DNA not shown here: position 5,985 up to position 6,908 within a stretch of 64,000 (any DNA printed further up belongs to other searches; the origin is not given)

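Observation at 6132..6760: SulP transporter fused at its C-terminus to a periplasmic chemoreceptor-type four-helix-bundle sensor domain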

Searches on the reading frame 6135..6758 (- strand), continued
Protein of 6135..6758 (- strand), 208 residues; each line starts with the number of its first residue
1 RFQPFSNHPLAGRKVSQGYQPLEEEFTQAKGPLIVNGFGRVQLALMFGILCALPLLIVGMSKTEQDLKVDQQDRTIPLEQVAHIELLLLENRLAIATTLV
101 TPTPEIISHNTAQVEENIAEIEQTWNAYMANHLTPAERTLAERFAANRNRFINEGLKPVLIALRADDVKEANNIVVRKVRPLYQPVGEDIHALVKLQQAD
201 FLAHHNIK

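Call 28: search_protein_families(library=pfam, proteins=[P0125, P0126, P0128, P0129, P0131, P0133, P0135, P0139, P0143, P0153], max_evalue=0.0001)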
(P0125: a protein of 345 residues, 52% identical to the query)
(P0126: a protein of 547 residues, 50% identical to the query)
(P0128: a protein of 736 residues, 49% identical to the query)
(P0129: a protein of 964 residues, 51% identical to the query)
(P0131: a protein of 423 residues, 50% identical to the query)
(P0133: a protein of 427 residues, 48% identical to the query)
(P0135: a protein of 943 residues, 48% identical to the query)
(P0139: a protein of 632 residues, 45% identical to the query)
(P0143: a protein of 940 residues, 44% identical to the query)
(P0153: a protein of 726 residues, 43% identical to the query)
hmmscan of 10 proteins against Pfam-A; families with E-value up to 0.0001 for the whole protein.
P0125 (345 aa): 3 families
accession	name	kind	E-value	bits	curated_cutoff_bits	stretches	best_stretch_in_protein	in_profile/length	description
PF02203.21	TarH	-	5.9e-45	153.8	25.2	1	1-174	1-177/177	Tar ligand binding domain homologue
PF12729.13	4HB_MCP_1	-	2.1e-32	112.6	27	1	4-184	1-180/181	Four helix bundle sensory module for signal transduction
PF00672.30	HAMP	-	1.8e-08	35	25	1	209-260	1-52/53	HAMP domain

P0126 (547 aa): 4 families
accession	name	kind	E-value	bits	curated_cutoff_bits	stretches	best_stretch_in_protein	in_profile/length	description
PF02203.21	TarH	-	4.5e-40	137.9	25.2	1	1-175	1-177/177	Tar ligand binding domain homologue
PF00015.26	MCPsignal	-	1.9e-37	129.2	34.6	1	326-467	3-172/172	Methyl-accepting chemotaxis protein (MCP) signalling domain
PF12729.13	4HB_MCP_1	-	1.4e-30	106.6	27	1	4-186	1-181/181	Four helix bundle sensory module for signal transduction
PF00672.30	HAMP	-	9e-09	36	25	1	211-261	2-52/53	HAMP domain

P0128 (736 aa): 5 families
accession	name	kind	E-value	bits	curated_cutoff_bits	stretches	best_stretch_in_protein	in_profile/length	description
PF18947.5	HAMP_2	-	1.7e-45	153.3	24.3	2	288-354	1-67/67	HAMP domain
PF02203.21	TarH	-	3.9e-39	134.8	25.2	1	1-173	1-177/177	Tar ligand binding domain homologue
PF00015.26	MCPsignal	-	1.7e-36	126.1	34.6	1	509-668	3-169/172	Methyl-accepting chemotaxis protein (MCP) signalling domain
PF12729.13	4HB_MCP_1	-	6.1e-34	117.6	27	1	4-183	1-180/181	Four helix bundle sensory module for signal transduction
PF00672.30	HAMP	-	8.4e-06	26.5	25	0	270-307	15-51/53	HAMP domain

P0129 (964 aa): 10 families
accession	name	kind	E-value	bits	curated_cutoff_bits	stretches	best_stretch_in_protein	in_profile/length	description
PF00563.25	EAL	-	2.5e-80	269.7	31.3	1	712-947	2-236/236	EAL domain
PF00990.26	GGDEF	-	1.4e-47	161.9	23.8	1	533-691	1-160/161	Diguanylate cyclase, GGDEF domain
PF02203.21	TarH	-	5.4e-38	131.1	25.2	1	1-173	1-176/177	Tar ligand binding domain homologue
PF12729.13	4HB_MCP_1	-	7.4e-32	110.8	27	1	4-185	1-181/181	Four helix bundle sensory module for signal transduction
PF13426.13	PAS_9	-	4.8e-27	94.7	27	2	423-521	6-103/103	PAS domain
PF00989.32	PAS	-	9.4e-19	67.9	22.6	2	273-383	3-112/113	PAS fold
PF08447.18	PAS_3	-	1.5e-15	57.6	25.6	1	430-515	1-88/89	PAS fold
PF08448.16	PAS_4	-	1.5e-14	54.6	23.1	1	421-524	8-110/110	PAS fold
PF13188.13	PAS_8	-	1.3e-12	47.5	21.8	1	272-320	2-48/65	PAS domain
PF00672.30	HAMP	-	5.5e-08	33.4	25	1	209-259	1-51/53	HAMP domain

P0131 (423 aa): 5 families
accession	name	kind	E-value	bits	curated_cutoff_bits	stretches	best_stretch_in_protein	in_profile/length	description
PF02203.21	TarH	-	3.4e-38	131.8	25.2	1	161-333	2-177/177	Tar ligand binding domain homologue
PF12729.13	4HB_MCP_1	-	4.1e-31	108.4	27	1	166-344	4-181/181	Four helix bundle sensory module for signal transduction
PF00989.32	PAS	-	3.4e-16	59.7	22.6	1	15-112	8-107/113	PAS fold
PF08447.18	PAS_3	-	4.7e-16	59.3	25.6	1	31-114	2-88/89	PAS fold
PF13426.13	PAS_9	-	1.9e-09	38.2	27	1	18-108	2-91/103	PAS domain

P0133 (427 aa): 7 families
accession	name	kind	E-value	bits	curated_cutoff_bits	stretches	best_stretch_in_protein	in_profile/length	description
PF02203.21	TarH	-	2e-38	132.5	25.2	1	158-329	1-175/177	Tar ligand binding domain homologue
PF12729.13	4HB_MCP_1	-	1.4e-28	100.1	27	1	161-341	1-180/181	Four helix bundle sensory module for signal transduction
PF08447.18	PAS_3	-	5.3e-17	62.3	25.6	1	31-113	2-87/89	PAS fold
PF13426.13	PAS_9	-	1.9e-11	44.6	27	1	17-110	2-93/103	PAS domain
PF00989.32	PAS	-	3.9e-11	43.4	22.6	1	24-112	17-107/113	PAS fold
PF08448.16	PAS_4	-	7.7e-07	29.8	23.1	1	25-112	12-99/110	PAS fold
PF00672.30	HAMP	-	7.9e-07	29.7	25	1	367-415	2-50/53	HAMP domain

P0135 (943 aa): 9 families
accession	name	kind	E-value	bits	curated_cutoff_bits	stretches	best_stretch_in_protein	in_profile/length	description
PF02203.21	TarH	-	5.8e-34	118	25.2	1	1-172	1-175/177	Tar ligand binding domain homologue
PF00072.30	Response_reg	-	2.3e-32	111.9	30.2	2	820-922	1-101/111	Response regulator receiver domain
PF12729.13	4HB_MCP_1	-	2.8e-30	105.6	27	1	5-185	2-181/181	Four helix bundle sensory module for signal transduction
PF02518.31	HATPase_c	-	9.6e-30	103.7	26.4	1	528-661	2-109/111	Histidine kinase-, DNA gyrase B-, and HSP90-like ATPase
PF00512.31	HisKA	-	5.4e-22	78.1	26.9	1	414-481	2-66/66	His Kinase A (phospho-acceptor) domain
PF13426.13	PAS_9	-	4.2e-11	43.5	27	1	282-386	2-103/103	PAS domain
PF00672.30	HAMP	-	1.5e-10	41.7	25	1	210-260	2-52/53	HAMP domain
PF00989.32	PAS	-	2.3e-10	40.9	22.6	1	272-370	2-97/113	PAS fold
PF13188.13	PAS_8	-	1.3e-06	28.5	21.8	1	271-320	1-48/65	PAS domain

P0139 (632 aa): 3 families
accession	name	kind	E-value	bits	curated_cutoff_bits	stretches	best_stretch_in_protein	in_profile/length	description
PF02203.21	TarH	-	3.6e-46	157.7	25.2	1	1-174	1-177/177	Tar ligand binding domain homologue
PF00015.26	MCPsignal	-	8e-37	127.2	34.6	1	327-417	2-92/172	Methyl-accepting chemotaxis protein (MCP) signalling domain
PF12729.13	4HB_MCP_1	-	6.1e-29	101.3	27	1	4-185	1-181/181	Four helix bundle sensory module for signal transduction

P0143 (940 aa): 10 families
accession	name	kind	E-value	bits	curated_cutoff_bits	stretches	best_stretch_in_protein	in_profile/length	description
PF00015.26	MCPsignal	-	3.8e-48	164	34.6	1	704-860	2-172/172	Methyl-accepting chemotaxis protein (MCP) signalling domain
PF02203.21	TarH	-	5.5e-33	114.8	25.2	1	160-330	2-175/177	Tar ligand binding domain homologue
PF12729.13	4HB_MCP_1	-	6.5e-29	101.2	27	1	162-341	1-179/181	Four helix bundle sensory module for signal transduction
PF13426.13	PAS_9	-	2.9e-15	56.9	27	1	18-110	2-92/103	PAS domain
PF00989.32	PAS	-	3e-15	56.6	22.6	1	13-112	6-107/113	PAS fold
PF08447.18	PAS_3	-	1.1e-13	51.7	25.6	1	31-112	2-86/89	PAS fold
PF18947.5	HAMP_2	-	5.3e-11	42.7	24.3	1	578-638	4-64/67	HAMP domain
PF00672.30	HAMP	-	9.2e-10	39.1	25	1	369-417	3-51/53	HAMP domain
PF08448.16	PAS_4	-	2.7e-09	37.7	23.1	1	438-548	1-108/110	PAS fold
PF13188.13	PAS_8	-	8.9e-05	22.7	21.8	0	437-484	6-55/65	PAS domain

P0153 (726 aa): 8 families
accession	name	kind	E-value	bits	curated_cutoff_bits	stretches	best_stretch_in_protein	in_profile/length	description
PF02203.21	TarH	-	3.6e-32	112.1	25.2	1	157-329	1-176/177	Tar ligand binding domain homologue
PF12729.13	4HB_MCP_1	-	4.7e-29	101.7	27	1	161-341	2-181/181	Four helix bundle sensory module for signal transduction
PF00989.32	PAS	-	1.4e-17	64.1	22.6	1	10-111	5-108/113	PAS fold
PF18947.5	HAMP_2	-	1.5e-15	57.3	24.3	1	580-635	11-66/67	HAMP domain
PF13426.13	PAS_9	-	1.1e-13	51.7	27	1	16-105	2-89/103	PAS domain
PF08447.18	PAS_3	-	3.9e-11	43.5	25.6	1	29-111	2-87/89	PAS fold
PF00672.30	HAMP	-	2.5e-07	31.4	25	0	592-624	9-41/53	HAMP domain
PF08448.16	PAS_4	-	1.9e-06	28.5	23.1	0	19-111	8-100/110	PAS fold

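Call 31: find_encoding_contigs(protein=P0121, flank=6000, max_places=2)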
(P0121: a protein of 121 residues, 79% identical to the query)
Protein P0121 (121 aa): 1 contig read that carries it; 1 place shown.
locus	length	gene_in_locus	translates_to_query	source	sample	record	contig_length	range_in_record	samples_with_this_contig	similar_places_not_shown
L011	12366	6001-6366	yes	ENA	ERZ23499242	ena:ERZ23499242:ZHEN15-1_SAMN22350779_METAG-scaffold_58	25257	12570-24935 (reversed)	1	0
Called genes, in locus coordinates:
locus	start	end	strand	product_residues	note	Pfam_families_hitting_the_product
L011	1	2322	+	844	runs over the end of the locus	PF10070:DabA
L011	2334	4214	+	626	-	PF00662:Proton_antipo_N, PF00361:Proton_antipo_M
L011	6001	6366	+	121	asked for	PF02203:TarH, PF12729:4HB_MCP_1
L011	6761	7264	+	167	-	PF17201:Cache_3-Cache_2, PF17203:sCache_3_2, PF17202:sCache_3_3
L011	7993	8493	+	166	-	PF00731:AIRC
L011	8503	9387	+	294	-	PF01259:SAICAR_synt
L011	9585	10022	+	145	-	PF06146:PsiE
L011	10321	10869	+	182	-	PF03481:Sua5_C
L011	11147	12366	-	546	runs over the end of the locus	PF00916:Sulfate_transp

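Call 46: search_solved_structures(query=A2, max_evalue=1, show_alignments=3)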
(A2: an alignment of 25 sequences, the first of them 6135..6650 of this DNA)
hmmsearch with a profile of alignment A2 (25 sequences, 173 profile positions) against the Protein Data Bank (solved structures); distinct sequences matched with E-value up to 1: 15.
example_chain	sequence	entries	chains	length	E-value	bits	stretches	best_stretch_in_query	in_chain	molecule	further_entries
3i2w_A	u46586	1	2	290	0.14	15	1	66-136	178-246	Syndapin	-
9unw_B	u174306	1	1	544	0.21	14.4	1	107-156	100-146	T-complex protein 1 subunit eta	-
3iyg_H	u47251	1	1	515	0.22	14.4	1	107-156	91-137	T-complex protein 1 subunit eta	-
4b2t_H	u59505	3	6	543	0.24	14.3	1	107-156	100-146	T-COMPLEX PROTEIN 1 SUBUNIT ETA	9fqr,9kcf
6nr8_G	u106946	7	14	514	0.25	14.2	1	107-155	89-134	T-complex protein 1 subunit eta | T-complex protein 1 subunit eta, N-terminally processed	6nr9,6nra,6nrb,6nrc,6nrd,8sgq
9umt_D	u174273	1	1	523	0.26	14.2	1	107-155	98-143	T-complex protein 1 subunit eta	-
8sfe_h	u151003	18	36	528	0.26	14.1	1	107-155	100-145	T-complex protein 1 subunit eta | T-complex protein 1 subunit eta, N-terminally processed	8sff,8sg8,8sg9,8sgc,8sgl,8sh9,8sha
7wz3_h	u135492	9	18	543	0.26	14.1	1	107-155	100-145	T-complex protein 1 subunit eta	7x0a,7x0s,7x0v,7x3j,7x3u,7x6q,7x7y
6qb8_h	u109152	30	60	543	0.27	14.1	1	107-155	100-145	T-complex protein 1 subunit eta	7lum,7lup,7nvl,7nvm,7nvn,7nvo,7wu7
7ttn_C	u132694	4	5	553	0.27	14.1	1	107-155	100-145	T-complex protein 1 subunit eta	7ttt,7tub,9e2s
7trg_C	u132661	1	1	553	0.28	14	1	107-155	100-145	T-complex protein 1 subunit eta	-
9fw7_A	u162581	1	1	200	0.31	13.9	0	106-143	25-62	Retroaldolase 32 (RAD32)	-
5gnc_A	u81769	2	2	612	0.32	13.8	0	91-147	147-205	Avh146 | RxLR effector protein PSR2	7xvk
9j5i_E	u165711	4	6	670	0.64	12.9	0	91-147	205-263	RxLR effector protein PSR2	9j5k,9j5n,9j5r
6zl1_C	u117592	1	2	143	0.98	12.3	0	46-90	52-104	CMPX-383B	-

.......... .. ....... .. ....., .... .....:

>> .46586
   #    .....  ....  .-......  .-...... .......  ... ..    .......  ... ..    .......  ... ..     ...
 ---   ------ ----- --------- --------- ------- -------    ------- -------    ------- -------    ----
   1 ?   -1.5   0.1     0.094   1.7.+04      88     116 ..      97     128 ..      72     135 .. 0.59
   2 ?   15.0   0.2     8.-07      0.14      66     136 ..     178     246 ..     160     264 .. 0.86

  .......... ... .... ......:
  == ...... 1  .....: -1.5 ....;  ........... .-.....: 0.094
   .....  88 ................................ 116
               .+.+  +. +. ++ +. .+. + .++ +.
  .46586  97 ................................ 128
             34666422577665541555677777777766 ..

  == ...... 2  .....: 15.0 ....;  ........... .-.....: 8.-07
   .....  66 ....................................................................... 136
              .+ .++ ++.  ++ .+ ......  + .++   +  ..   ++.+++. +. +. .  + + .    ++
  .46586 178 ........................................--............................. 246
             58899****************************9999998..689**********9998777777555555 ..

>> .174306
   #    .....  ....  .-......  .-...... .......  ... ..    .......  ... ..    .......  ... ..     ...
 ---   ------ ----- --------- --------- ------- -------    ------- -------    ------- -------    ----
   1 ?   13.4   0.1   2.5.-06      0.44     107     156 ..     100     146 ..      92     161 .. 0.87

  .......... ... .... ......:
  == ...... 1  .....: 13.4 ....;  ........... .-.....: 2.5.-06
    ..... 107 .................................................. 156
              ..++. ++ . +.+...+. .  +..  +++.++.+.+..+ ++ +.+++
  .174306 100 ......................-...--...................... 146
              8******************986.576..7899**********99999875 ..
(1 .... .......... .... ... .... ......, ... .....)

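Call 51: predict_structure(alignment_id=A2)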
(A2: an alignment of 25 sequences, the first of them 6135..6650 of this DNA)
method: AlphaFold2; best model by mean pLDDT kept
length: 172 residues; sequences in the alignment: 25
mean_pLDDT: 91.3   pTM: 0.77
mean pLDDT of the five models: 91.3, 90.9, 90.1, 89.1, 88.8
residues with pLDDT >= 90: 123; 70-90: 33; 50-70: 16; < 50: 0
segments of 3 or more residues with pLDDT < 50: none
pLDDT, mean of each block of 10 residues (from residue 1): 80 81 63 74 96 98 98 98 98 95 98 98 98 98 98 97 88 63
secondary structure, 60 per line:
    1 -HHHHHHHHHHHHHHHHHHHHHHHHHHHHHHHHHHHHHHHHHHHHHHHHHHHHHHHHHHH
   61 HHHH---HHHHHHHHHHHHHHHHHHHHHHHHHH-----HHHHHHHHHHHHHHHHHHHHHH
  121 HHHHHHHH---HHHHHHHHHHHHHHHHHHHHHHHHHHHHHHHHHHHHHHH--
elements in order: H2-64 H68-93 H99-128 H132-170

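Call 54: fold_search(model_id=the predicted structure, library=pdb)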
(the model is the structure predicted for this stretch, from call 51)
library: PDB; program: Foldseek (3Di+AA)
matches with E <= 10: 508; with E <= 0.001: 1
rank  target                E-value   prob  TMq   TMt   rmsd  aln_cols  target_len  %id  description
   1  5xua_C                8.1e-04  1.00  0.61  0.73   3.4       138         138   15  The ligand-free dimer of chemoreceptor MCP2201 ligand binding domain (released 2018-06-27)
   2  4k0d_A                1.4e-03  1.00  0.67  0.79   2.4       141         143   15  Periplasmic sensor domain of sensor histidine kinase, Adeh_2942 (released 2013-06-12)
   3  8bsa_A                1.5e-03  1.00  0.74  0.80   1.8       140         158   16  Vc1313-LBD bound to D-arginine (released 2023-06-07)
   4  4k0d_B                2.0e-03  1.00  0.68  0.79   2.5       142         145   17  Periplasmic sensor domain of sensor histidine kinase, Adeh_2942 (released 2013-06-12)
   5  7wrm_A                2.1e-03  1.00  0.71  0.84   1.9       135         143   13  The malate-bound dimer of chemoreceptor MCP2201 ligand binding domain (released 2023-01-04)
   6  9kup_A                2.8e-03  1.00  0.64  0.78   3.0       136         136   15  Crystal structure of MCP2201LBD (released 2025-10-22)
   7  5xua_G                3.8e-03  1.00  0.65  0.78   2.7       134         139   13  The ligand-free dimer of chemoreceptor MCP2201 ligand binding domain (released 2018-06-27)
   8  8bsb_A                4.1e-03  1.00  0.72  0.78   2.6       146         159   16  Vc1313-LBD bound to D-lysine (released 2023-06-07)
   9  5xua_B                5.0e-03  1.00  0.63  0.77   2.9       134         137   15  The ligand-free dimer of chemoreceptor MCP2201 ligand binding domain (released 2018-06-27)
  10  5xua_A                5.9e-03  1.00  0.63  0.74   3.1       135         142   13  The ligand-free dimer of chemoreceptor MCP2201 ligand binding domain (released 2018-06-27)
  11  9kup_B                6.9e-03  1.00  0.62  0.79   2.7       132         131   15  Crystal structure of MCP2201LBD (released 2025-10-22)
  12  8bsb_B                7.7e-03  1.00  0.65  0.69   2.4       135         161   17  Vc1313-LBD bound to D-lysine (released 2023-06-07)
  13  3atp_B                7.7e-03  1.00  0.64  0.72   3.0       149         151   12  Structure of the ligand binding domain of the bacterial serine chemoreceptor Tsr with ligand (released 2011-10-19)
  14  1jmw                  8.6e-03  1.00  0.59  0.68   3.4       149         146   10  Propagating Conformational Changes Over Long (And Short) Distances (released 2001-08-15)
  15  5xub_B                9.1e-03  1.00  0.69  0.83   2.2       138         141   15  The citrate-bound trimer of chemoreceptor MCP2201 ligand binding domain (released 2018-06-27)
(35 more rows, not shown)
